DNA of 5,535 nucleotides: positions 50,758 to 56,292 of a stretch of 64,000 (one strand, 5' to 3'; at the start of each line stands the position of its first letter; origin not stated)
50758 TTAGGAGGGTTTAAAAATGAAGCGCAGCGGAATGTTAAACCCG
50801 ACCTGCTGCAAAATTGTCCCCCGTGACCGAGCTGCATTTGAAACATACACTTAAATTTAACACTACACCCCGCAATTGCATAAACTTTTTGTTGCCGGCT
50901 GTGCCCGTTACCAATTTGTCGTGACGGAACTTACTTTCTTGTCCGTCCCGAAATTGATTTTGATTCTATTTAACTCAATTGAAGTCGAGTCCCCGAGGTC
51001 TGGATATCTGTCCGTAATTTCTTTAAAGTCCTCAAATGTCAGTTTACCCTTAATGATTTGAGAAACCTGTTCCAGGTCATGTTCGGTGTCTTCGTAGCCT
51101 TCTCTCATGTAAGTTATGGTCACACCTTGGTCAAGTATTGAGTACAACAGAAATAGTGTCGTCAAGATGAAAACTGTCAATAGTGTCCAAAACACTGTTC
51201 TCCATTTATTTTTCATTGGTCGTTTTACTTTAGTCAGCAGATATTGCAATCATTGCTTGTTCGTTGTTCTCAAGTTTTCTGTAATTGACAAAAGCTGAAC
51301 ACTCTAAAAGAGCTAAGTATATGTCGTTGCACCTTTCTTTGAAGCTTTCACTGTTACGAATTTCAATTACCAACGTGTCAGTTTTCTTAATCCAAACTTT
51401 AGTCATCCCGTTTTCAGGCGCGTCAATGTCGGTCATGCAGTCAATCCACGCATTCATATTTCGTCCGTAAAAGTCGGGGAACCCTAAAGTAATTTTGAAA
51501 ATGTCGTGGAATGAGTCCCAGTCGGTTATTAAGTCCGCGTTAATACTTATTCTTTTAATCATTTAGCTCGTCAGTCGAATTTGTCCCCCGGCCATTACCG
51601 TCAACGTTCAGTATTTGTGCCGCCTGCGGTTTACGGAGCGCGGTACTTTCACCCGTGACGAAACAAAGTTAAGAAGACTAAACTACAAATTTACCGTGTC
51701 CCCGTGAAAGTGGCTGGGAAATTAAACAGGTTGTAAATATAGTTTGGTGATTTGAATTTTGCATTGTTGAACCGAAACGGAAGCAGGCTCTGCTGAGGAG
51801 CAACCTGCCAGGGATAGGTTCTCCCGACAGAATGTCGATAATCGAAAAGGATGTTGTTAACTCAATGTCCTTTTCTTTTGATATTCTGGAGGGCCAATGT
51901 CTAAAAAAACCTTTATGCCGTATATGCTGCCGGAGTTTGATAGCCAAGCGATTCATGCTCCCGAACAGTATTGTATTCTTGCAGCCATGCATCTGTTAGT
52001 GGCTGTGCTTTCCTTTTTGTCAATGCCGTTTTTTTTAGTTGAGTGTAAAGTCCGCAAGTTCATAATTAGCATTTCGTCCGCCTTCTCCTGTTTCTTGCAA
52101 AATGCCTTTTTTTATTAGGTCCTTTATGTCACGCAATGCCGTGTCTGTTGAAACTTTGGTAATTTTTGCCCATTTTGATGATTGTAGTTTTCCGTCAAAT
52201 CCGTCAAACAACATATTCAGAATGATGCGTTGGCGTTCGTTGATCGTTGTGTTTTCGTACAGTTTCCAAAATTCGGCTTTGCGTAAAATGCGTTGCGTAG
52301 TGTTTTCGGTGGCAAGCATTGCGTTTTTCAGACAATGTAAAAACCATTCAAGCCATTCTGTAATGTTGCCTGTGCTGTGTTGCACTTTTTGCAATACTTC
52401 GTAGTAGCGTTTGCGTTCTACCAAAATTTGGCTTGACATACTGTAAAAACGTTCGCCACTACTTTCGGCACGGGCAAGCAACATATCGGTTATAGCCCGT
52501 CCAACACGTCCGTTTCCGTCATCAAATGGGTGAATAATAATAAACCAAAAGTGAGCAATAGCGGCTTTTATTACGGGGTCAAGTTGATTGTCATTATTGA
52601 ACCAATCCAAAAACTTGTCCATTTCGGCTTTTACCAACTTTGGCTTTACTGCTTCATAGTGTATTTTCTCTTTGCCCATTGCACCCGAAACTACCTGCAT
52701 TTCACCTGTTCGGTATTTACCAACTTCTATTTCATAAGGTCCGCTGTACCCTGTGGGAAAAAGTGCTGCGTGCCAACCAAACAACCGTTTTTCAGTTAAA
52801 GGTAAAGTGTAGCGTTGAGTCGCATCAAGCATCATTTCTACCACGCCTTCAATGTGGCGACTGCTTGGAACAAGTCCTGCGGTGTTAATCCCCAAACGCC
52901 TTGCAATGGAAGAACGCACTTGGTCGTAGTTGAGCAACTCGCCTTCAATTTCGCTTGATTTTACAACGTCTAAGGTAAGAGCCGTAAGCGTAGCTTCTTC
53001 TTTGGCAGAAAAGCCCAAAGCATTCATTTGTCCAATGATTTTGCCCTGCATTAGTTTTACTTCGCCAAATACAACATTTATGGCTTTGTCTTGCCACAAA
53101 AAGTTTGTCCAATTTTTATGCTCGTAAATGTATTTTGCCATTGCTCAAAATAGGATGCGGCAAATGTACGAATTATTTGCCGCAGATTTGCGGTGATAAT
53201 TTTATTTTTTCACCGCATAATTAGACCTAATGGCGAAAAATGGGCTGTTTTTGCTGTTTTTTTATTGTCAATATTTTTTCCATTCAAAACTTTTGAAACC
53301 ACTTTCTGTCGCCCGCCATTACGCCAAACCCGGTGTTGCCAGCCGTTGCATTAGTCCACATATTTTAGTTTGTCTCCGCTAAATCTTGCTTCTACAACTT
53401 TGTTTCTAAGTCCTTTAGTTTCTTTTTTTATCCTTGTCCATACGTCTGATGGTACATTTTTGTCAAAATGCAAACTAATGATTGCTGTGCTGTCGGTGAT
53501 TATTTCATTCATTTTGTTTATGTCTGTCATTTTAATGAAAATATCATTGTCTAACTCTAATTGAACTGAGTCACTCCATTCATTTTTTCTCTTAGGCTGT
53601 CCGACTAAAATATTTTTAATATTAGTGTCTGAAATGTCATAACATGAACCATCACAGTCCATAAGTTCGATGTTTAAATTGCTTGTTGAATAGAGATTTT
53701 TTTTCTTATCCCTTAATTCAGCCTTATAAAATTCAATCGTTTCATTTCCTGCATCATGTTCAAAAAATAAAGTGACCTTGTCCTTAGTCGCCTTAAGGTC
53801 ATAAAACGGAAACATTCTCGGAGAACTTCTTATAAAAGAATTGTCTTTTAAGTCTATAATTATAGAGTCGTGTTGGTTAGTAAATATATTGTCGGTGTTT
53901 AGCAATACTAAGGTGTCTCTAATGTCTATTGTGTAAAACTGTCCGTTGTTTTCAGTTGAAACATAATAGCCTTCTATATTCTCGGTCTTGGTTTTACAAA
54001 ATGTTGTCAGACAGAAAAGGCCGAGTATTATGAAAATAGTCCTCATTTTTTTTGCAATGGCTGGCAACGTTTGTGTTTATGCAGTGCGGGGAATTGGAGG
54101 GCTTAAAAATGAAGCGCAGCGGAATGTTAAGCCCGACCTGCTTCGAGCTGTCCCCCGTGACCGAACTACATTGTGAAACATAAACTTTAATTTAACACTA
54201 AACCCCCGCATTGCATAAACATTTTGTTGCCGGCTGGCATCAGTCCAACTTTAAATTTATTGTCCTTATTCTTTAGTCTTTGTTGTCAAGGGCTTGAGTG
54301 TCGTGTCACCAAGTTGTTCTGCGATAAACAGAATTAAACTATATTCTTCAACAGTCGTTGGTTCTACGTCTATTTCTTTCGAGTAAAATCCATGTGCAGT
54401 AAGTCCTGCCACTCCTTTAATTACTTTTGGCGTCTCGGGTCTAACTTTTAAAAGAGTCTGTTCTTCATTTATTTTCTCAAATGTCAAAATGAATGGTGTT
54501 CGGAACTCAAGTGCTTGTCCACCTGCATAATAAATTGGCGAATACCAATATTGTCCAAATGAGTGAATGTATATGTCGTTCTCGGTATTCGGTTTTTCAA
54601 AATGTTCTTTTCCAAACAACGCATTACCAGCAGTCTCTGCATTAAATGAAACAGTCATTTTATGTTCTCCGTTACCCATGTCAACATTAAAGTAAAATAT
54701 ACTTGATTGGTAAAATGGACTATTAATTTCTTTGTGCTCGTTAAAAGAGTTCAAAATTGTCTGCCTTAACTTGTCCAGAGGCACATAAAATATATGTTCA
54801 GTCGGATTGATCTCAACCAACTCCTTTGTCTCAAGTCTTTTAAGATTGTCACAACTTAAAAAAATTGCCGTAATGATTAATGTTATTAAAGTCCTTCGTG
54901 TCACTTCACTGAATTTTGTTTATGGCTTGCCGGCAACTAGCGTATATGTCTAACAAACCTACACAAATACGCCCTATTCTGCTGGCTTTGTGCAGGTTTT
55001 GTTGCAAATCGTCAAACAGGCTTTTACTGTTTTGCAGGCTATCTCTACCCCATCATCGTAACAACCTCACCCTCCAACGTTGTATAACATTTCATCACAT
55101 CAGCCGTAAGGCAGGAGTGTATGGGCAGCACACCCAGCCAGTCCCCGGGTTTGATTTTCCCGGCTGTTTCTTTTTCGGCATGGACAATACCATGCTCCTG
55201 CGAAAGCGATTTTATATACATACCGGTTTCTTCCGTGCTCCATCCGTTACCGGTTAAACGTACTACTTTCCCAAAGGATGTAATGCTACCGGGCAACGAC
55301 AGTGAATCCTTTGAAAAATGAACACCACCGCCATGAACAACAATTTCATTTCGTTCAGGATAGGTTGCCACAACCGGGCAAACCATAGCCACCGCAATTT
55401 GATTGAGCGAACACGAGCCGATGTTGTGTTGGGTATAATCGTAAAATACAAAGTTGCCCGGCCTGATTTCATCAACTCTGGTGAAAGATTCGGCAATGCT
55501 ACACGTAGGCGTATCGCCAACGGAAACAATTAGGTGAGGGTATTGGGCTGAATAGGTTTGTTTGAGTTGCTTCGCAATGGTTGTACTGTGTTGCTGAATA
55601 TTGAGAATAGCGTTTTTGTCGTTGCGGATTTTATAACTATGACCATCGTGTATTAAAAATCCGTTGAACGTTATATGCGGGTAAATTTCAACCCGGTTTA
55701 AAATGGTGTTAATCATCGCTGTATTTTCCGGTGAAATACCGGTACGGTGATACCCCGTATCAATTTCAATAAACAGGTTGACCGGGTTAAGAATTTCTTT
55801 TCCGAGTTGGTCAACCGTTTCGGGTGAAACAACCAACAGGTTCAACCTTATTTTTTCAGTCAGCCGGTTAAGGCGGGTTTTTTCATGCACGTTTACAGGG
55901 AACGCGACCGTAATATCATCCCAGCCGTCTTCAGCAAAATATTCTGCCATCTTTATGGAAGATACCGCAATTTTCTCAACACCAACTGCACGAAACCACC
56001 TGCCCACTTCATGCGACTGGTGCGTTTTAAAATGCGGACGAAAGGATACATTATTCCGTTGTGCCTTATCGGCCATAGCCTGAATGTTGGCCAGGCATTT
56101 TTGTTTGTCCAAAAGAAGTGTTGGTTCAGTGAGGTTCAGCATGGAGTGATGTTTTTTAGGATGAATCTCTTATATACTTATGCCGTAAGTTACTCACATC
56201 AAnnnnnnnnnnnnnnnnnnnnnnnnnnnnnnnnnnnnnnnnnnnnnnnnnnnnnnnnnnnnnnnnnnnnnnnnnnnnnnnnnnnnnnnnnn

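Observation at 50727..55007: Cassette-like array of co-oriented, AT-rich, unrelated ORFs between two core genes, each followed by a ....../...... palindromic site (possible integrase-less integron-type array)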

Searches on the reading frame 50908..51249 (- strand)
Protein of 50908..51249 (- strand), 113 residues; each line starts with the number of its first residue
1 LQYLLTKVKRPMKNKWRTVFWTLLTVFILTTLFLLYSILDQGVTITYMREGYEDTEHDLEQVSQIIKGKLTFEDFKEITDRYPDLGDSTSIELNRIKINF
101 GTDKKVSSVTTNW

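Call 54: search_protein_families(library=pfam, proteins=[window:50908-51249:-], max_evalue=0.01)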
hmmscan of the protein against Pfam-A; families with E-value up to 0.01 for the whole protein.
window:50908-51249:- (113 aa): 2 families
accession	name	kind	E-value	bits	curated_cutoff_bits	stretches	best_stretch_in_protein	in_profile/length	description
PF15581.11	Imm58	-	0.0044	17.5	25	1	18-67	6-55/109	Immunity protein 58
PF09911.14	DUF2140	-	0.0063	16.5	34.3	1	14-49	1-35/187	Uncharacterized protein conserved in bacteria (DUF2140)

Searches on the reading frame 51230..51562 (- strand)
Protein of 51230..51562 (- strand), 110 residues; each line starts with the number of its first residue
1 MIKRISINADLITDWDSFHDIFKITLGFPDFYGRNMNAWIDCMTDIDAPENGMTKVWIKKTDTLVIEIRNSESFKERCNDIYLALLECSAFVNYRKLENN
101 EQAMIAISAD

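Call 54: search_protein_families(library=pfam, proteins=[window:51230-51562:-], max_evalue=0.01)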
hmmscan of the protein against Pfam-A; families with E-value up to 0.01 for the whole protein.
window:51230-51562:- (110 aa): 1 family
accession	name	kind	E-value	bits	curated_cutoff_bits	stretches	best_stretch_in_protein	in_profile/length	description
PF01337.24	Barstar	-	2.5e-15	56.6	23.4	1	5-90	4-78/96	Barstar (barnase inhibitor)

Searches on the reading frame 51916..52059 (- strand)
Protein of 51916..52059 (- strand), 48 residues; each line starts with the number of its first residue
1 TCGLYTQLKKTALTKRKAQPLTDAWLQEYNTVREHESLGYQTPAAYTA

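Call 94: search_protein_families(library=pfam, proteins=[window:51916-52059:-], max_evalue=1)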
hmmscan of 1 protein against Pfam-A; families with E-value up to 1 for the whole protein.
seq(48 aa): 2 families
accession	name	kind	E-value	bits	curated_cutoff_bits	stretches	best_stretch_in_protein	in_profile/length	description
PF13683.12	rve_3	-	1e-08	35.2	26.5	1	15-43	39-67/67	Integrase core domain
PF13333.12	rve_2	-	0.19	12.3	22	1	24-46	29-51/56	Integrase core domain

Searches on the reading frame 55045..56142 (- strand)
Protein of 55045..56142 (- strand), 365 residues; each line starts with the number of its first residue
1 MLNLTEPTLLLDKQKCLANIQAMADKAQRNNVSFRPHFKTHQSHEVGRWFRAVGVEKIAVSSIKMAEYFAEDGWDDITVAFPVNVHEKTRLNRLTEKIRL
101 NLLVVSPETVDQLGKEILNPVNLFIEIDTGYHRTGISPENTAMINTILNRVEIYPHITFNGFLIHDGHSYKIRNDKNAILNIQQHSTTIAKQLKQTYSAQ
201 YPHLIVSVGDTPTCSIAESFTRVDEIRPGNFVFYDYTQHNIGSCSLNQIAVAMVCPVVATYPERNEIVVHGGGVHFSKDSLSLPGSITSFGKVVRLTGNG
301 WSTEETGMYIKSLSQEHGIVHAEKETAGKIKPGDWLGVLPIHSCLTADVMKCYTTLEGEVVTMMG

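Call 35: find_encoding_contigs(protein=window:55045-56142:-, flank=10000, max_places=10)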
Protein window:55045-56142:- (365 aa): 1 contig read that carries it; 1 place shown.
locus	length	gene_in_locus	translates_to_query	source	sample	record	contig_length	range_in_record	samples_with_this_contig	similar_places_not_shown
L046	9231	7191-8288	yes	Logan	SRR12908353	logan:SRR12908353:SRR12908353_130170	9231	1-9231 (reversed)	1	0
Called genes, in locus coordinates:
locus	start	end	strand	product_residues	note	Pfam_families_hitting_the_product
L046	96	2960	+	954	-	PF00005:ABC_tran (faint), PF02463:SMC_N (weak), PF03193:RsgA_GTPase (faint), PF13191:AAA_16 (faint), PF13555:AAA_29 (faint), PF20703:nSTAND1 (faint), PF17760:UvrA_inter, PF17755:UvrA_DNA-bind, +2 more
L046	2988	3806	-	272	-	PF01048:PNP_UDP_1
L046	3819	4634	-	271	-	PF01048:PNP_UDP_1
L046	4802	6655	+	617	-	PF01019:G_glu_transpept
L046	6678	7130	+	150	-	-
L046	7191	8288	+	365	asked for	PF01168:Ala_racemase_N, PF14031:D-ser_dehydrat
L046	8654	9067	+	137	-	-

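Call 54: search_protein_families(library=pfam, proteins=[window:55045-56142:-], max_evalue=0.01)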
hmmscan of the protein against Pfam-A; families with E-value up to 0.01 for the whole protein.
window:55045-56142:- (365 aa): 2 families
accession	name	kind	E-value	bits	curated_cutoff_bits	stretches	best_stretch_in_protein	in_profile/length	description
PF01168.26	Ala_racemase_N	-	2.8e-17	63.6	24.1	1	12-234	2-217/220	Alanine racemase, N-terminal domain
PF14031.13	D-ser_dehydrat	-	1.9e-16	60.9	22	1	250-354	1-95/97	Putative serine dehydratase domain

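Call 56: find_homologous_proteins(query=window:55045-56142:-, max_evalue=1e-60)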
Query window:55045-56142:- (365 aa): 7413 proteins with E <= 1e-60 among 8000 candidates; the best 120 are listed.
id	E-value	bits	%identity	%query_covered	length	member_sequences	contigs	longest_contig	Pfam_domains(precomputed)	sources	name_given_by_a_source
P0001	2.0e-247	837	100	100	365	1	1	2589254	PF14031.14,PF01168.27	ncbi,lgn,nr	ncbi:MAG: alanine racemase [Cyclobacteriaceae bacterium]|nr:alanine racemase [Cyclobacteriaceae bact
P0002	4.2e-191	652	77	99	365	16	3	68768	PF14031.14,PF01168.27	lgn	-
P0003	5.2e-191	652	76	99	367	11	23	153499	PF14031.14,PF01168.27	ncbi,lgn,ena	-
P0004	1.3e-190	651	77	99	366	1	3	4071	PF14031.14,PF01168.27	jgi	jgi:D-serine deaminase-like pyridoxal phosphate-dependent protein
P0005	9.6e-190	648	77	99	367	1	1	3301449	PF14031.14,PF01168.27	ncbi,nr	ncbi:MAG: alanine racemase [Cyclobacteriaceae bacterium]|nr:alanine racemase [Cyclobacteriaceae bact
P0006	7.1e-188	641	76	100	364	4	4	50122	PF14031.14,PF01168.27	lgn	-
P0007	1.9e-187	640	76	100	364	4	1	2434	PF14031.14,PF01168.27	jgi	jgi:D-serine deaminase-like pyridoxal phosphate-dependent protein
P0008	9.7e-186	634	76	99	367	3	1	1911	PF14031.14,PF01168.27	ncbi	-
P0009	1.4e-185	634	75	99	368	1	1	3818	PF14031.14,PF01168.27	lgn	-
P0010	2.4e-185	633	74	100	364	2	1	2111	PF14031.14,PF01168.27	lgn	-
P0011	3.1e-185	633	75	99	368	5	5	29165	PF14031.14,PF01168.27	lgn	-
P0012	5.0e-185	632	75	100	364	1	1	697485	PF14031.14,PF01168.27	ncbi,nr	ncbi:MAG: alanine racemase [Cyclobacteriaceae bacterium]|nr:alanine racemase [Cyclobacteriaceae bact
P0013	2.1e-184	630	74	100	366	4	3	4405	PF14031.14,PF01168.27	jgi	jgi:D-serine deaminase-like pyridoxal phosphate-dependent protein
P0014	3.6e-184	629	76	99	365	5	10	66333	PF14031.14,PF01168.27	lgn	-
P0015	6.9e-183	625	75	99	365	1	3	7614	PF14031.14,PF01168.27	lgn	-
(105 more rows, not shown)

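Call 57: find_encoding_contigs(protein=P0005, flank=10000, max_places=2)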
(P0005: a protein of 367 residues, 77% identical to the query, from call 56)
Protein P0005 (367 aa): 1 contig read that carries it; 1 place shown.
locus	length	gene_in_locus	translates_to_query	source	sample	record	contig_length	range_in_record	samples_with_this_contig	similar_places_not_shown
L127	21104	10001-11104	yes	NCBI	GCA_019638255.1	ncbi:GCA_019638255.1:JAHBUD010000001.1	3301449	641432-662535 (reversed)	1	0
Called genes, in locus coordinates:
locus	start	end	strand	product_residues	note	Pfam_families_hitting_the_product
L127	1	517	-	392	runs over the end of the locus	PF13439:Glyco_transf_4, PF13579:Glyco_trans_4_4, PF00534:Glycos_transf_1, PF13692:Glyco_trans_1_4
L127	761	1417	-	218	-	PF04542:Sigma70_r2, PF08281:Sigma70_r4_2, PF04545:Sigma70_r4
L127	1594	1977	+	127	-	-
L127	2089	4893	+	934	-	PF00005:ABC_tran (faint), PF02463:SMC_N, PF03193:RsgA_GTPase (faint), PF13191:AAA_16 (faint), PF13555:AAA_29 (faint), PF20703:nSTAND1 (faint), PF17760:UvrA_inter, PF17755:UvrA_DNA-bind, +2 more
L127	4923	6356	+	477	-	PF03572:Peptidase_S41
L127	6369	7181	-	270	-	PF01048:PNP_UDP_1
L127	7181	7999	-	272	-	PF01048:PNP_UDP_1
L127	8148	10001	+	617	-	PF01019:G_glu_transpept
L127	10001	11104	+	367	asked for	PF01168:Ala_racemase_N, PF14031:D-ser_dehydrat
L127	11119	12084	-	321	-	PF01464:SLT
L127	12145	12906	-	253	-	PF18306:LDcluster4, PF03641:Lysine_decarbox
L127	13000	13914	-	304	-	PF01370:Epimerase, PF08338:DUF1731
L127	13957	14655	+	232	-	-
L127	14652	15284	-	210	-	-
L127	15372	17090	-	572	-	PF28492:Beta_helix_4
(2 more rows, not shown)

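Call 58: find_encoding_contigs(protein=P0003, flank=10000, max_places=3)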
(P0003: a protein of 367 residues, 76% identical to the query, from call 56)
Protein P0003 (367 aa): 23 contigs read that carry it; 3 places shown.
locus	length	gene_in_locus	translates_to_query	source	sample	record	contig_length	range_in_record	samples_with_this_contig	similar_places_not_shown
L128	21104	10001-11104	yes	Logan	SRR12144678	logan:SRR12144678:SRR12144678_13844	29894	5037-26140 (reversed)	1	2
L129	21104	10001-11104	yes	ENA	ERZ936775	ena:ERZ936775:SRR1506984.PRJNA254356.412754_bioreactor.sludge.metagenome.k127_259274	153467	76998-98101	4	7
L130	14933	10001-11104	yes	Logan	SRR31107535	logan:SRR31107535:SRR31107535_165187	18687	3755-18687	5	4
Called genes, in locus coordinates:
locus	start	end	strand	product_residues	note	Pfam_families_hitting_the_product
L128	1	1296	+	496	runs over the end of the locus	PF13585:CHU_C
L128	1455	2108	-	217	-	PF04542:Sigma70_r2, PF08281:Sigma70_r4_2, PF04545:Sigma70_r4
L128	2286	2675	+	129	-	-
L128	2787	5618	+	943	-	PF00005:ABC_tran (faint), PF02463:SMC_N (faint), PF03193:RsgA_GTPase (faint), PF13191:AAA_16 (faint), PF13555:AAA_29 (faint), PF20703:nSTAND1 (faint), PF17760:UvrA_inter, PF17755:UvrA_DNA-bind, +1 more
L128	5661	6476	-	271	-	PF01048:PNP_UDP_1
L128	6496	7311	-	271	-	PF01048:PNP_UDP_1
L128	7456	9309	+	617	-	PF01019:G_glu_transpept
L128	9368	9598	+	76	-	-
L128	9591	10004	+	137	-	PF01850:PIN (weak), PF13470:PIN_3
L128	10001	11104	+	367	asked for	PF01168:Ala_racemase_N, PF14031:D-ser_dehydrat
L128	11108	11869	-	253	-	PF02633:Creatininase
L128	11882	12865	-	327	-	PF01464:SLT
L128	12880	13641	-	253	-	PF18306:LDcluster4, PF03641:Lysine_decarbox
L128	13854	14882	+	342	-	PF13593:SBF_like, PF01758:SBF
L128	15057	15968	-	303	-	PF01370:Epimerase, PF08338:DUF1731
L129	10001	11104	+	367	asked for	PF01168:Ala_racemase_N, PF14031:D-ser_dehydrat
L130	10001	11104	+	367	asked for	PF01168:Ala_racemase_N, PF14031:D-ser_dehydrat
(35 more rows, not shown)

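Call 59: find_encoding_contigs(protein=P0012, flank=10000, max_places=2)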
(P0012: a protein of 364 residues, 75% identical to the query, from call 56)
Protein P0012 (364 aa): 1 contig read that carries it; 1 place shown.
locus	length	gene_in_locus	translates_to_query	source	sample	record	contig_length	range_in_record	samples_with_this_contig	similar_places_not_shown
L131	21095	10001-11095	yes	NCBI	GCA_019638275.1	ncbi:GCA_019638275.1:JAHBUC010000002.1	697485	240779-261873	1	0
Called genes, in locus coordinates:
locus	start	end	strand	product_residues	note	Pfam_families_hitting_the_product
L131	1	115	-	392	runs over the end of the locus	PF13439:Glyco_transf_4, PF13579:Glyco_trans_4_4, PF00534:Glycos_transf_1, PF13692:Glyco_trans_1_4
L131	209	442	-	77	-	-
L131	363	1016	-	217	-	PF04542:Sigma70_r2, PF08281:Sigma70_r4_2, PF04545:Sigma70_r4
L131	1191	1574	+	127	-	-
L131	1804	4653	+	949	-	PF02463:SMC_N (weak), PF03193:RsgA_GTPase (faint), PF13191:AAA_16 (faint), PF13555:AAA_29 (faint), PF20703:nSTAND1 (faint), PF20720:nSTAND3 (faint), PF17760:UvrA_inter, PF17755:UvrA_DNA-bind, +3 more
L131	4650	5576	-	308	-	PF07804:HipA_C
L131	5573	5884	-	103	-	PF13657:Couple_hipA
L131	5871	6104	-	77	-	PF12844:HTH_19 (weak), PF13560:HTH_31, PF01381:HTH_3, PF13443:HTH_26 (weak)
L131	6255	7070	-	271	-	PF01048:PNP_UDP_1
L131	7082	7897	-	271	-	PF01048:PNP_UDP_1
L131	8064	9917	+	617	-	PF01019:G_glu_transpept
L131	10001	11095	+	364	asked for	PF01168:Ala_racemase_N, PF14031:D-ser_dehydrat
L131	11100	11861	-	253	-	PF02633:Creatininase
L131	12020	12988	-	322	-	PF01464:SLT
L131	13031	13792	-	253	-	PF18306:LDcluster4, PF03641:Lysine_decarbox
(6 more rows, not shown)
